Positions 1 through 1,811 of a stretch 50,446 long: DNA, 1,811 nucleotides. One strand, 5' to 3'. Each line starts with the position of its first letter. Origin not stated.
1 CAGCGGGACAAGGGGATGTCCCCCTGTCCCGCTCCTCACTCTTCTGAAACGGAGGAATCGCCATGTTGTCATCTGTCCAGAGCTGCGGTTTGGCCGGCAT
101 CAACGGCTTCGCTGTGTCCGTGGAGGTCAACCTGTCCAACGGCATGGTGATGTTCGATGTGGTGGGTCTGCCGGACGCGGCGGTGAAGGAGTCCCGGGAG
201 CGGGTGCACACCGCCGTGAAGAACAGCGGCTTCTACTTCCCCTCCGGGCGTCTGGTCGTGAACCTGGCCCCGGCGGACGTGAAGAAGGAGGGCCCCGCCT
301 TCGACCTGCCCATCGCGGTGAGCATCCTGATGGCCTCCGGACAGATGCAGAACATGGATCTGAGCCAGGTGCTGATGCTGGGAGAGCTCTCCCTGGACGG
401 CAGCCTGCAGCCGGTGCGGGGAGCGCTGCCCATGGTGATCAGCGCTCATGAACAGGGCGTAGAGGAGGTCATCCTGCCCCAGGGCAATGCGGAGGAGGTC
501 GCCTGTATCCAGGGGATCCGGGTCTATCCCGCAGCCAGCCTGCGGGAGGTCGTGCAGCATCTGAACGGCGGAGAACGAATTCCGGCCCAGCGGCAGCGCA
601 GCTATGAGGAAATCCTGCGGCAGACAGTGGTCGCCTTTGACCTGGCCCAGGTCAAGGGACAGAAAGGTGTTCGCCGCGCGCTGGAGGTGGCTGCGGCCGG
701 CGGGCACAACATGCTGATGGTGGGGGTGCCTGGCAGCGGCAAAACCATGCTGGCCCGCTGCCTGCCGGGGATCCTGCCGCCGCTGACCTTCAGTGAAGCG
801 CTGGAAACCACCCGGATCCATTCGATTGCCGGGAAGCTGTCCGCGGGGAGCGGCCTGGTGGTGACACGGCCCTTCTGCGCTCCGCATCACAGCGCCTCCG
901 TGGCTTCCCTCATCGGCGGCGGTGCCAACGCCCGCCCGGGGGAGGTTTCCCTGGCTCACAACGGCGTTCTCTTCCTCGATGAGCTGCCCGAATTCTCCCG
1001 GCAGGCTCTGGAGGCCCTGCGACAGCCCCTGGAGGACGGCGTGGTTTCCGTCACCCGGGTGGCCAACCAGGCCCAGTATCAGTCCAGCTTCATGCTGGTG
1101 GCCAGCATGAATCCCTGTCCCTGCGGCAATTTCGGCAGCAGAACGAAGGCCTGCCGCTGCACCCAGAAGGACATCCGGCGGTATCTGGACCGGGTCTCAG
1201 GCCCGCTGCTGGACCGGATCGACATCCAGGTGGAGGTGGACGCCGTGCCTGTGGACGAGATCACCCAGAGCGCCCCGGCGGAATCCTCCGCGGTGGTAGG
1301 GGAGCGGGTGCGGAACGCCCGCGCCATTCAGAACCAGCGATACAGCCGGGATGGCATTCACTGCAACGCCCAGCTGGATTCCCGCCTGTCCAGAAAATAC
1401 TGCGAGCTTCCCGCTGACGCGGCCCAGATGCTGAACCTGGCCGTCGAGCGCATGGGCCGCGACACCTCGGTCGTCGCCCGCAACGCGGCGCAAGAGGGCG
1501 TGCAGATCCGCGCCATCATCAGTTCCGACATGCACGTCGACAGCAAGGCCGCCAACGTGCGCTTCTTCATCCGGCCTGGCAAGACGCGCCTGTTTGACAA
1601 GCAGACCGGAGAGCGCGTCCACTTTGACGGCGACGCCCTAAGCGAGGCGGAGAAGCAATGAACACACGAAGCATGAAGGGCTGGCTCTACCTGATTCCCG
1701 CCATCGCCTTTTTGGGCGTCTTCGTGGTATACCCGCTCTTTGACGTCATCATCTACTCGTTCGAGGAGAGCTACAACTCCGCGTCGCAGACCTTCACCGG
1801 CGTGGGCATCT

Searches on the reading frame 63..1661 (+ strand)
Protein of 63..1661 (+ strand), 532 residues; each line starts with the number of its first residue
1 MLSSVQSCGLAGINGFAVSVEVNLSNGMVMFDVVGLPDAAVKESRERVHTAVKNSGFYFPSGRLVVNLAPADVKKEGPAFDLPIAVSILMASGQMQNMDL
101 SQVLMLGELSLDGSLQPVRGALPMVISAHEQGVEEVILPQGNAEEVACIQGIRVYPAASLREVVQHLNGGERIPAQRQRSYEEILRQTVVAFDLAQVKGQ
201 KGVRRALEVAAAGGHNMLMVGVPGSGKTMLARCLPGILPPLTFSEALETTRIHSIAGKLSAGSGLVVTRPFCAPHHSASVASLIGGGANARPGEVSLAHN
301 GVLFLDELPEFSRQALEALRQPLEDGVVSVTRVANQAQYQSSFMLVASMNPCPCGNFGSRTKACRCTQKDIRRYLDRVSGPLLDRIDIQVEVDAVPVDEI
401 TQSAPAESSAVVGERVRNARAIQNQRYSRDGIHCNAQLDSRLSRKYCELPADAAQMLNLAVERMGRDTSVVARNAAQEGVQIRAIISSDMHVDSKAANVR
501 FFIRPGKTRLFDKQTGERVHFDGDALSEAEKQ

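Call 15: search_protein_families(library=pfam, proteins=[window:63-1661:+], max_evalue=0.001)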
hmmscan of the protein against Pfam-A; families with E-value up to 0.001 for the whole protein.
window:63-1661:+ (532 aa): 7 families
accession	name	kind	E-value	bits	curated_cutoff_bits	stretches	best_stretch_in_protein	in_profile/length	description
PF01078.27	Mg_chelatase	-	8.5e-93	309.9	20.3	1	193-398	1-205/207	Magnesium chelatase, subunit ChlI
PF13541.12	ChlI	-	5.4e-47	159.1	27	1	20-142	1-121/121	Subunit ChlI of Mg-chelatase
PF13335.12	Mg_chelatase_C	-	1.1e-09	39.1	26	1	407-465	2-57/94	Magnesium chelatase, subunit ChlI C-terminal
PF05362.19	Lon_C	-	1.1e-08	35.3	21.1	1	61-157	93-192/205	Lon protease (S16) C-terminal proteolytic domain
PF07728.20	AAA_5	-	5.3e-08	33.4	22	1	216-353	1-125/139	AAA domain (dynein-related subfamily)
PF00158.32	Sigma54_activat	-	8.1e-07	29.3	20.2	1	286-350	80-142/168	Sigma-54 interaction domain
PF00493.29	MCM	-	7e-06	25.7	23.3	1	208-361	51-182/224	MCM P-loop domain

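Call 50: find_homologous_proteins(query=window:63-1661:+, max_evalue=1e-50)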
Query window:63-1661:+ (532 aa): 8000 proteins with E <= 1e-50 among 8000 candidates; the best 120 are listed.
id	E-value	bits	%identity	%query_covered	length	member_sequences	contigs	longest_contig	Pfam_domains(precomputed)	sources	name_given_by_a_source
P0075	0.0e+0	1165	100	100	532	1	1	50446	PF00158.33,PF13335.13,PF05362.20,PF00493.30,PF07728.21,PF01078.28,PF13541.13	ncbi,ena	-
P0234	4.8e-260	881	85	87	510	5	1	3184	PF00158.33,PF13335.13,PF05362.20,PF00493.30,PF07728.21,PF01078.28,PF13541.13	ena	-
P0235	3.4e-236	803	77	89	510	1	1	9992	PF00158.33,PF13335.13,PF05362.20,PF07728.21,PF01078.28,PF13541.13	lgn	-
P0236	3.7e-236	803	77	89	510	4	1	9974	PF00158.33,PF13335.13,PF05362.20,PF07728.21,PF01078.28,PF13541.13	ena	-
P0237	2.7e-235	800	77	89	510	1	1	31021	PF00158.33,PF13335.13,PF05362.20,PF07728.21,PF01078.28,PF13541.13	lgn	-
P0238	3.2e-235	800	77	89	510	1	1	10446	PF00158.33,PF13335.13,PF05362.20,PF07728.21,PF01078.28,PF13541.13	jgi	-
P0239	3.5e-235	799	77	89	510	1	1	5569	PF00158.33,PF13335.13,PF05362.20,PF07728.21,PF01078.28,PF13541.13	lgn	-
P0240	6.2e-235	799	77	89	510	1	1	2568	PF00158.33,PF13335.13,PF05362.20,PF07728.21,PF01078.28,PF13541.13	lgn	-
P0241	7.5e-235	798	77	89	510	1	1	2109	PF00158.33,PF13335.13,PF05362.20,PF07728.21,PF01078.28,PF13541.13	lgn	-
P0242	1.2e-234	798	77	89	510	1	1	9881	PF00158.33,PF13335.13,PF05362.20,PF07728.21,PF01078.28,PF13541.13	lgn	-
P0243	1.3e-234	798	77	89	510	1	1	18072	PF00158.33,PF13335.13,PF05362.20,PF00493.30,PF07728.21,PF01078.28,PF13541.13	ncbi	-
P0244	1.6e-234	797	77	89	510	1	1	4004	PF00158.33,PF13335.13,PF05362.20,PF07728.21,PF01078.28,PF13541.13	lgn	-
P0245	2.4e-234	797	77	89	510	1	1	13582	PF00158.33,PF13335.13,PF05362.20,PF07728.21,PF01078.28,PF13541.13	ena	-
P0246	2.5e-234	797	76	89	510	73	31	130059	PF00158.33,PF13335.13,PF05362.20,PF07728.21,PF01078.28,PF13541.13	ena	-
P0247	2.9e-234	796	72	95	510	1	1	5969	PF00158.33,PF13335.13,PF05362.20,PF07728.21,PF01078.28,PF13541.13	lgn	-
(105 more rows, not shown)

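Call 62: find_encoding_contigs(protein=P0237, flank=10000, max_places=3)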
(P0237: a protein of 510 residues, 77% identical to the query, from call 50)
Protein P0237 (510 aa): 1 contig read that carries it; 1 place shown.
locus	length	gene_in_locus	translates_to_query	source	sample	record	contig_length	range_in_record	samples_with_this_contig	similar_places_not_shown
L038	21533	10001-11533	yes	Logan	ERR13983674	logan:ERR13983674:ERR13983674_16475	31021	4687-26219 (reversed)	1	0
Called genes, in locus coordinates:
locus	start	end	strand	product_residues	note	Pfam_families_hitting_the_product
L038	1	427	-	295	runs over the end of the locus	PF01263:Aldose_epim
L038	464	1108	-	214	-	-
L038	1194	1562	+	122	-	-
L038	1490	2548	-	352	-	-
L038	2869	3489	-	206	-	PF14014:DUF4230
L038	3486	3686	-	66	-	-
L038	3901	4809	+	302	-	PF02421:FeoB_N (faint), PF01926:MMR_HSR1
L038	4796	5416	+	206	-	PF01351:RNase_HII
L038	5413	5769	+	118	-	PF02021:UPF0102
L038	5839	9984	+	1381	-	PF02366:PMT, PF13231:PMT_2, PF16192:PMT_4TMC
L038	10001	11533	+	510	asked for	PF05362:Lon_C (weak), PF13541:ChlI, PF00158:Sigma54_activat (faint), PF01078:Mg_chelatase, PF07728:AAA_5, PF13335:Mg_chelatase_C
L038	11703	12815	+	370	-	PF02481:DNA_processg_A, PF18306:LDcluster4 (faint), PF17782:WHD_DprA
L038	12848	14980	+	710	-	PF01751:Toprim, PF01131:Topoisom_bac, PF01396:Zn_ribbon_Top1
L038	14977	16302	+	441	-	PF01134:GIDA, PF01266:DAO (weak), PF13450:NAD_binding_8 (weak)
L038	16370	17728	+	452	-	PF13026:DUF3887, PF20434:BD-FAE (weak), PF00561:Abhydrolase_1 (faint), PF12146:Hydrolase_4, PF12697:Abhydrolase_6, PF00326:Peptidase_S9 (faint)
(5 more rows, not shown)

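Call 67: search_protein_families(library=pfam, proteins=[L020:10001-11335:+], max_evalue=5)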
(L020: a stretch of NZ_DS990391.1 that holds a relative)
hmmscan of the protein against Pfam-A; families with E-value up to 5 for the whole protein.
L020:10001-11335:+ (444 aa): 1 family
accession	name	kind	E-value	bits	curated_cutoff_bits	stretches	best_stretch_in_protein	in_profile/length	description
PF09362.15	DUF1996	-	0.021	15.3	27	1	324-439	86-176/237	Domain of unknown function (DUF1996)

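Call 81: find_encoding_contigs(protein=P0234, flank=10000, max_places=3)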
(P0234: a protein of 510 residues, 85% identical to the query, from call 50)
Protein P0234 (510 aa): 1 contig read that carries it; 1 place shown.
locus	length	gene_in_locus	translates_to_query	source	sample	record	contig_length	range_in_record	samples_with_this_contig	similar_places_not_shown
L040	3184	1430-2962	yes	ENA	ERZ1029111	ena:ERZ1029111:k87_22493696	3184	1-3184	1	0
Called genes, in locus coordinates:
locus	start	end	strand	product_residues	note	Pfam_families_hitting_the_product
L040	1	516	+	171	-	?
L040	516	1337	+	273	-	-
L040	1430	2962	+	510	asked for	PF05362:Lon_C, PF13541:ChlI, PF07728:AAA_5 (faint), PF00493:MCM (faint), PF00158:Sigma54_activat (faint), PF01078:Mg_chelatase, PF13335:Mg_chelatase_C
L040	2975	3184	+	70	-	?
